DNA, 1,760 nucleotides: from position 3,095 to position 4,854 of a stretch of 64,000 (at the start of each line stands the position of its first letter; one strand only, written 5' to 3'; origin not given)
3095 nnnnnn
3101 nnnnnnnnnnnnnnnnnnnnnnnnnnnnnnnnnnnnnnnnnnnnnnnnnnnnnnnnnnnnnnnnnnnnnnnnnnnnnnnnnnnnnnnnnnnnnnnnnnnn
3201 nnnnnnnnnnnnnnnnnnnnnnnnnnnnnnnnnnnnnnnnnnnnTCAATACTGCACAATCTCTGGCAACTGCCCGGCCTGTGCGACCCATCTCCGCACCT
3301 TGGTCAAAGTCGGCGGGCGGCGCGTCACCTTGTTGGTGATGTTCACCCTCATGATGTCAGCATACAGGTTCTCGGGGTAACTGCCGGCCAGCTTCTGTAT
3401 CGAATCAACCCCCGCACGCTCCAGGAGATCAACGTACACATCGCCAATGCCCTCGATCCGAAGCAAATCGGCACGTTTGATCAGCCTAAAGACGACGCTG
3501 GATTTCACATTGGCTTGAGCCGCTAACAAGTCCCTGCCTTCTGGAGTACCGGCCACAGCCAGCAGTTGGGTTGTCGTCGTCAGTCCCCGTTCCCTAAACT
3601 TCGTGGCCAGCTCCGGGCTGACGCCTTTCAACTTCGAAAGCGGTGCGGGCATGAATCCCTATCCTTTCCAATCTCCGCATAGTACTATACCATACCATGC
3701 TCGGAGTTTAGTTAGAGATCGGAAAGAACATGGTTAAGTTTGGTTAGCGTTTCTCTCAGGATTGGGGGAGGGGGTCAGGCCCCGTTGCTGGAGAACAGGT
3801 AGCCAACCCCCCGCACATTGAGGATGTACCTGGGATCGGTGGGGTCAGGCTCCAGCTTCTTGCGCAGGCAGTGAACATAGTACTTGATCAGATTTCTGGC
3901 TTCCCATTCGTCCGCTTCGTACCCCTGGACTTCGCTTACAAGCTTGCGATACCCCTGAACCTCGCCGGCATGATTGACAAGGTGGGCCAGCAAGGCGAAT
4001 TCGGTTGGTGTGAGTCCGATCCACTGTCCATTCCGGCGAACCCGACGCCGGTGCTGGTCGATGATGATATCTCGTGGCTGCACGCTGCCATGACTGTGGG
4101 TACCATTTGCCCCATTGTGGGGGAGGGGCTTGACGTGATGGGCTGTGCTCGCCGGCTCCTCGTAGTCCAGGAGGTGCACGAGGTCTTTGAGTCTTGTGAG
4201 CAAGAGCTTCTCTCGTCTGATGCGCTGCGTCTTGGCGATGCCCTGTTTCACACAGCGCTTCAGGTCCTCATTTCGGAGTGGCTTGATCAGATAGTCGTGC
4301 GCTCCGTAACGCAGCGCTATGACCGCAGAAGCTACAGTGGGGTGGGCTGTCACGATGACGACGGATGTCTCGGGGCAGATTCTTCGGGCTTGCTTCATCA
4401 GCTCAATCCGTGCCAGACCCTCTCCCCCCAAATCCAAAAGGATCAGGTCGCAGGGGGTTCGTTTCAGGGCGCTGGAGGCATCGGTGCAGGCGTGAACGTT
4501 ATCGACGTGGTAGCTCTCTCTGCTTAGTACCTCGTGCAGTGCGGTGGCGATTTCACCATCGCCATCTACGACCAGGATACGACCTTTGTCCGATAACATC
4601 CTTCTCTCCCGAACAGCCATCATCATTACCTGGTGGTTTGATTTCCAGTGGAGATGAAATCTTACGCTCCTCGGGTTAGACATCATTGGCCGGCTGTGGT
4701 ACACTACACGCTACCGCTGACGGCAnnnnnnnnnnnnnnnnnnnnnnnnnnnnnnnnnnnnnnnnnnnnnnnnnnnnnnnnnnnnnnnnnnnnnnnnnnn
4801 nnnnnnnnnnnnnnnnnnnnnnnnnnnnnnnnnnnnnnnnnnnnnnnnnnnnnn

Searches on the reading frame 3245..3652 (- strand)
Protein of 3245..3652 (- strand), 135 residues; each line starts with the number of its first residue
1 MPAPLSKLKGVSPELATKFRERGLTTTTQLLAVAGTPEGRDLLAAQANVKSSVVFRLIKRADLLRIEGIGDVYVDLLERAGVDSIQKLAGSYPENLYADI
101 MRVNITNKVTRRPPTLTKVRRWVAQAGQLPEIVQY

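Call 39: search_protein_families(library=pfam, proteins=[window:3245-3652:-], max_evalue=0.001)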
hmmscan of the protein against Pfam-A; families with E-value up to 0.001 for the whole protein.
window:3245-3652:- (135 aa): 2 families
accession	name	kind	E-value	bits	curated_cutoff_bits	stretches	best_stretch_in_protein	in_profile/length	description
PF14229.12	DUF4332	-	5.2e-31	107.8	23.2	1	10-129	2-122/122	Domain of unknown function (DUF4332)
PF14520.12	HHH_5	-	1.7e-06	28.9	27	0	62-95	3-36/57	Helix-hairpin-helix domain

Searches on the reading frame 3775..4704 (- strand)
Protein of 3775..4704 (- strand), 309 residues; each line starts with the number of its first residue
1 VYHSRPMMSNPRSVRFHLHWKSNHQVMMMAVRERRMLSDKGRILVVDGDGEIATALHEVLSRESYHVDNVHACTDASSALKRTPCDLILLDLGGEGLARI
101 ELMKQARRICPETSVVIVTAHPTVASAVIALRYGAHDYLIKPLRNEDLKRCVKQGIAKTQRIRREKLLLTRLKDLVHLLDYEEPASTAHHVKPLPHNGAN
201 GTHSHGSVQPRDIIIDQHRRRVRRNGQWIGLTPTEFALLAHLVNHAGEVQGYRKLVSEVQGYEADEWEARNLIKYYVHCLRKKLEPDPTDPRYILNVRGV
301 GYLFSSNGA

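Call 39: search_protein_families(library=pfam, proteins=[window:3775-4704:-], max_evalue=0.001)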
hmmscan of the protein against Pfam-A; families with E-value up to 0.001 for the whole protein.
window:3775-4704:- (309 aa): 2 families
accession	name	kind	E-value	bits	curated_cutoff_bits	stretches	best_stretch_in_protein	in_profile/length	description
PF00486.34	Trans_reg_C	-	3.7e-18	65.8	26.2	1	227-304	2-77/77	Transcriptional regulatory protein, C terminal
PF00072.30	Response_reg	-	5.7e-17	62.3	30.2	1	43-152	1-110/111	Response regulator receiver domain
